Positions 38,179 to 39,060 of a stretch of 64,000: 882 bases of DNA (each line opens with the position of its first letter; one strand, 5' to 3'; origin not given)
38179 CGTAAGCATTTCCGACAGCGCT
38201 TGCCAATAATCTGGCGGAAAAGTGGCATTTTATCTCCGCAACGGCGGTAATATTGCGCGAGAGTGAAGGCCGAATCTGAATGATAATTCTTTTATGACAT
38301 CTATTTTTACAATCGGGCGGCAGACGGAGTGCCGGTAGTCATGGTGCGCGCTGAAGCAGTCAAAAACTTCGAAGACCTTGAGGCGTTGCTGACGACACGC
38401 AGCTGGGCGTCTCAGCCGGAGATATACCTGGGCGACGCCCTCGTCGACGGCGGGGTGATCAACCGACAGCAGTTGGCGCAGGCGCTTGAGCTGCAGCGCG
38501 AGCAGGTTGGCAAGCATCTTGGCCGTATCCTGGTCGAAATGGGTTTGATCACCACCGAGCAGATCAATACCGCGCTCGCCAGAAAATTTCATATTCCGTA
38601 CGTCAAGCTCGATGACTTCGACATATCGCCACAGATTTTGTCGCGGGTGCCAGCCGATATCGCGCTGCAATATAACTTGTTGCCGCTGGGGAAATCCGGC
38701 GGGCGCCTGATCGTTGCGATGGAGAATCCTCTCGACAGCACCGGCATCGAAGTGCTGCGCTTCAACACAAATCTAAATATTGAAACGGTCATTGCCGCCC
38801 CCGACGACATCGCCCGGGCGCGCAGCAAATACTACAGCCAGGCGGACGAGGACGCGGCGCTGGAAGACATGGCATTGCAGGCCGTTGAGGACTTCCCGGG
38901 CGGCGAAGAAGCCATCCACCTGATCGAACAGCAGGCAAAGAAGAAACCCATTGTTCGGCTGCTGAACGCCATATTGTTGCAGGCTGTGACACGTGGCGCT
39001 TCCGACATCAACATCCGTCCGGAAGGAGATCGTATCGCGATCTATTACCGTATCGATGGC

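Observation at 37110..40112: Self-contained c-di-GMP module: orphan MshE-type ATPase with tandem MshEN receptor motifs divergently paired with a GGDEF cyclase, with no pilus or T2SS partner genes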

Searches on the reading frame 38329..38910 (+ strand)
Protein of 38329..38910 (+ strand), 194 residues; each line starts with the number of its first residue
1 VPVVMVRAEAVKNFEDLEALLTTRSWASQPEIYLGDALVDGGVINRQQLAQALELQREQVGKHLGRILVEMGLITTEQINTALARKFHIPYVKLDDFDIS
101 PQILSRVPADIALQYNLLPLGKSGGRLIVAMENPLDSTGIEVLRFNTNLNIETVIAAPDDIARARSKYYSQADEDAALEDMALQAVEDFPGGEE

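Call 18: search_solved_structures(query=window:38329-38910:+, max_evalue=1, show_alignments=4)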
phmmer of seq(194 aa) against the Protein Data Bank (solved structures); distinct sequences matched with E-value up to 1: 19.
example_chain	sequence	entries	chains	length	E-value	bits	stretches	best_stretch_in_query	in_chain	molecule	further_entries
6f8l_G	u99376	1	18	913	1.1e-36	129.4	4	34-170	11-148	Type IV pilus assembly protein PilF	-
5zfr_A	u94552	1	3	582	7.8e-27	97.3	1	33-180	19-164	Type IV pilus biogenesis ATPase PilB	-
6olj_C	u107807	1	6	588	1.1e-25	93.5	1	33-179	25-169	Type IV pilus biogenesis ATPase PilB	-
5tsg_B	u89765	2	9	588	1.1e-25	93.5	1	33-179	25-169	Type IV pilus biogenesis ATPase PilB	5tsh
3jc8_Ba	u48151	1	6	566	2.7e-22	82.5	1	34-184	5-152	Type IV-A pilus assembly ATPase PilB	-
9g1w_A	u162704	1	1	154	2.8e-16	62.9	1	33-170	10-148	Type IV pilus assembly ATPase PilB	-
7lko_B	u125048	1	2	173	7.6e-13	51.7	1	39-169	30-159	Pilus biogenesis protein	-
5htl_A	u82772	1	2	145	1.3e-12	50.9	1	34-169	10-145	MSHA biogenesis protein MshE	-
7lkm_A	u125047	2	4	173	1e-11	48.1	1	39-169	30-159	Pilus biogenesis protein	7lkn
6ejf_G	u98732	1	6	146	1.5e-08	37.7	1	34-154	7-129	Type IV pilus assembly protein PilF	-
8pe0_A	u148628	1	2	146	6.1e-08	35.7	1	27-140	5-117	c-di-GMP binding domain of the ATPase enzyme PilF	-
9glg_A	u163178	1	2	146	8.2e-08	35.3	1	27-140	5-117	ATP-binding motif-containing protein pilF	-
8pdk_A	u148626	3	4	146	8.3e-08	35.3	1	27-140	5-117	c-di-GMP binding domain of the ATPase enzyme PilF | ATP-binding motif-containing protein pilF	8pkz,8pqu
8pfa_A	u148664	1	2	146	8.3e-08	35.3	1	27-140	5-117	c-di-GMP binding domain of the ATPase enzyme PilF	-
9gl5_A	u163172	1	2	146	1.2e-07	34.7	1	27-140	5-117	ATP-binding motif-containing protein pilF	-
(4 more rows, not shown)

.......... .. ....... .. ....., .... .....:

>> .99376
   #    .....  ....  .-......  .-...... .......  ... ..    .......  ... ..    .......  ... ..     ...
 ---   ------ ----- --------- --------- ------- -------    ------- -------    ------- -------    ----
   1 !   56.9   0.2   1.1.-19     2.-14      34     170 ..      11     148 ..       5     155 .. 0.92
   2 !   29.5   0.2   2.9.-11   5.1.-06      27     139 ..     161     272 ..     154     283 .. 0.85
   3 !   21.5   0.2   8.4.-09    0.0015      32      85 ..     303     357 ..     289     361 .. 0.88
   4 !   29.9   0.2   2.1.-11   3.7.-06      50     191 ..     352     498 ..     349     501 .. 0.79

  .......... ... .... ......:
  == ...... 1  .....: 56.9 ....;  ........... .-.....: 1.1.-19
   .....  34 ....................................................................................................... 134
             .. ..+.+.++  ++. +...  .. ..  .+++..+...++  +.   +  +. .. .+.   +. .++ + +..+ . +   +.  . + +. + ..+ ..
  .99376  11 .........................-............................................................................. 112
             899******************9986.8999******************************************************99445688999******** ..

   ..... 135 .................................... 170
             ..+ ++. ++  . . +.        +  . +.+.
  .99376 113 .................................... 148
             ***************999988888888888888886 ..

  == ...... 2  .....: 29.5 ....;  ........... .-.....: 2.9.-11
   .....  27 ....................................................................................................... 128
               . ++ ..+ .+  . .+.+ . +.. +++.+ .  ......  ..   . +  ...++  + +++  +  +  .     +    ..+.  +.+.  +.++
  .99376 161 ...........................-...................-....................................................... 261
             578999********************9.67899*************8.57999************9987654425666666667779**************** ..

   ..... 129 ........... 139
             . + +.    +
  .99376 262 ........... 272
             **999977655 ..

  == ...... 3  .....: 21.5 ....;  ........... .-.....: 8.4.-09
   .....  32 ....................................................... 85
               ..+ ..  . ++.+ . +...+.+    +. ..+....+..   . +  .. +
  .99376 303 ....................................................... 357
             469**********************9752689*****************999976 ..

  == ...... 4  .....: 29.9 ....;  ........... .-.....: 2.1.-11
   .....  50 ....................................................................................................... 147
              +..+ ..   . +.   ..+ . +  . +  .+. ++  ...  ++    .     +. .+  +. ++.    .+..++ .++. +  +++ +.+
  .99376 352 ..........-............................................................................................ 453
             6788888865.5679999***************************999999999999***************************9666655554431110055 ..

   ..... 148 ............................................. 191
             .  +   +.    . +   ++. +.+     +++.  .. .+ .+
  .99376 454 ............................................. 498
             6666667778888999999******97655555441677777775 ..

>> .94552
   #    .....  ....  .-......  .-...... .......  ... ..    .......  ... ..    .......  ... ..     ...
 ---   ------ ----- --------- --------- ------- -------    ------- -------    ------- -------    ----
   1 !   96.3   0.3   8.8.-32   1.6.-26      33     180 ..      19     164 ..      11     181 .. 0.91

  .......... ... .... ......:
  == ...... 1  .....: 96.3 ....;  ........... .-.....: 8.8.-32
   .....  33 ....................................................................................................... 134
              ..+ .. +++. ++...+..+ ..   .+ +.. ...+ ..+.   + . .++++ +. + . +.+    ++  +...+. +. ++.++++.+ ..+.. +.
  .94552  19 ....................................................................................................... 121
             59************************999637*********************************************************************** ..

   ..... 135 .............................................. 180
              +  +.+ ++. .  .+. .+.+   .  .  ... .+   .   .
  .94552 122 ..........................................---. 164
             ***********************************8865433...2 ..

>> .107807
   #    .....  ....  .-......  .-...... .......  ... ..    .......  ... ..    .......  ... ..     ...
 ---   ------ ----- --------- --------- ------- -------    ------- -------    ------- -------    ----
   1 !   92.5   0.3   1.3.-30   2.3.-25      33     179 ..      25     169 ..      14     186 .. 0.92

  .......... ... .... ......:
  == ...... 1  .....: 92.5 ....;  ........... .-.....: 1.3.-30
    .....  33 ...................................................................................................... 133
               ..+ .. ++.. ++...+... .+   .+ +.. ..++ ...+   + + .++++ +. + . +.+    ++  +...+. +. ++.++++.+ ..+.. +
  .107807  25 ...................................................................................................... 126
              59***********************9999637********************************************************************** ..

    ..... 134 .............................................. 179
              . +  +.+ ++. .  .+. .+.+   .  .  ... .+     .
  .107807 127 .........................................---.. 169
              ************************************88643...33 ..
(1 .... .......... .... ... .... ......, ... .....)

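Call 60: predict_structure(alignment_id=A2)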
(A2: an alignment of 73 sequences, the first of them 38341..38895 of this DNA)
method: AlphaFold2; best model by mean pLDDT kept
length: 185 residues; sequences in the alignment: 73
mean_pLDDT: 84.8   pTM: 0.71
mean pLDDT of the five models: 84.8, 84.7, 84.2, 83.2, 82.5
residues with pLDDT >= 90: 97; 70-90: 59; 50-70: 27; < 50: 2
segments of 3 or more residues with pLDDT < 50: none
pLDDT, mean of each block of 10 residues (from residue 1): 80 86 67 88 94 89 91 83 87 91 91 94 92 92 94 91 74 56 53
secondary structure, 60 per line:
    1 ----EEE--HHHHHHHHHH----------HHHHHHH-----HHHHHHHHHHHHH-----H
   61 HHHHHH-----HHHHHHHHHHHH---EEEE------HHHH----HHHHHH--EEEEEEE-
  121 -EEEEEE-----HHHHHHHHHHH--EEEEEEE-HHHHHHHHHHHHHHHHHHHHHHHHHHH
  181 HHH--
elements in order: E5-7 H10-19 H30-36 H42-54 H60-66 H72-83 E87-90 H97-100 H105-110 E113-119 E122-127 H133-143 E146-152 H154-183

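Call 65: fold_search(model_id=the predicted structure, library=pdb)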
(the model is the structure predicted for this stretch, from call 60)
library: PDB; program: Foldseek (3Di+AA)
matches with E <= 10: 276; with E <= 0.001: 21
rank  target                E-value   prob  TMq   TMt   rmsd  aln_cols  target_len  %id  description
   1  5htl_B                1.1e-10  1.00  0.60  0.77   3.1       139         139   29  Structure of MshE with cdg (released 2016-10-05)
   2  9g1w_MODEL_1_A        1.8e-10  1.00  0.50  0.59   5.2       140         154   33  NMR solution structure of the Thermus thermophilus PilF-GSPIIA domain (released 2025-05-21)
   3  5htl_A                2.8e-10  1.00  0.65  0.82   2.8       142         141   29  Structure of MshE with cdg (released 2016-10-05)
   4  9glg_A                1.0e-09  1.00  0.59  0.76   3.0       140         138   27  X-ray structure of the Thermus thermophilus Q218E mutant of the PilF-GSPIIB domain in the c-di-GMP bound state (released 2025-06-25)
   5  8pe0_A                1.0e-09  1.00  0.58  0.73   3.1       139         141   28  X-ray structure of the Thermus thermophilus K167L mutant of the PilF-GSPIIB domain in the c-di-GMP bound state (released 2024-06-26)
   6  7lkm_A                1.1e-09  1.00  0.57  0.69   5.4       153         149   24  The PilB(N-terminal_P70S mutant)-PilZ complex of the Type IV pilus from Xanthomonas citri (released 2021-08-11)
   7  9gl5_A                1.4e-09  1.00  0.58  0.75   3.1       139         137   27  X-ray structure of the Thermus thermophilus Q190E mutant of the PilF-GSPIIB domain in the c-di-GMP bound state (released 2025-06-25)
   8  8pfa_A                1.5e-09  1.00  0.58  0.75   3.0       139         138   28  X-ray structure of the Thermus thermophilus K167R mutant of the PilF-GSPIIB domain in the c-di-GMP bound state (released 2024-06-26)
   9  7lkm_B                1.7e-09  1.00  0.59  0.71   4.8       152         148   24  The PilB(N-terminal_P70S mutant)-PilZ complex of the Type IV pilus from Xanthomonas citri (released 2021-08-11)
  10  8pdk_A                1.8e-09  1.00  0.59  0.75   3.1       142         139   27  X-ray structure of the Thermus thermophilus PilF-GSPIIB domain in the c-di-GMP bound state (released 2024-06-26)
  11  7lko_A                2.3e-09  1.00  0.59  0.72   4.1       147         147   26  The PilB(N-terminal)-PilZ complex of the Type IV pilus from Xanthomonas citri (2.9 A) (released 2021-08-11)
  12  7lkn_A                2.9e-09  1.00  0.59  0.72   4.2       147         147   25  The PilB(N-terminal_P70S mutant)-PilZ complex (SeMet) (released 2021-08-11)
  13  9glg_B                4.0e-09  1.00  0.57  0.74   3.2       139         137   27  X-ray structure of the Thermus thermophilus Q218E mutant of the PilF-GSPIIB domain in the c-di-GMP bound state (released 2025-06-25)
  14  8pfa_B                5.9e-09  1.00  0.57  0.74   3.2       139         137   27  X-ray structure of the Thermus thermophilus K167R mutant of the PilF-GSPIIB domain in the c-di-GMP bound state (released 2024-06-26)
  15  8pdk_B                8.6e-09  1.00  0.57  0.73   3.2       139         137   27  X-ray structure of the Thermus thermophilus PilF-GSPIIB domain in the c-di-GMP bound state (released 2024-06-26)
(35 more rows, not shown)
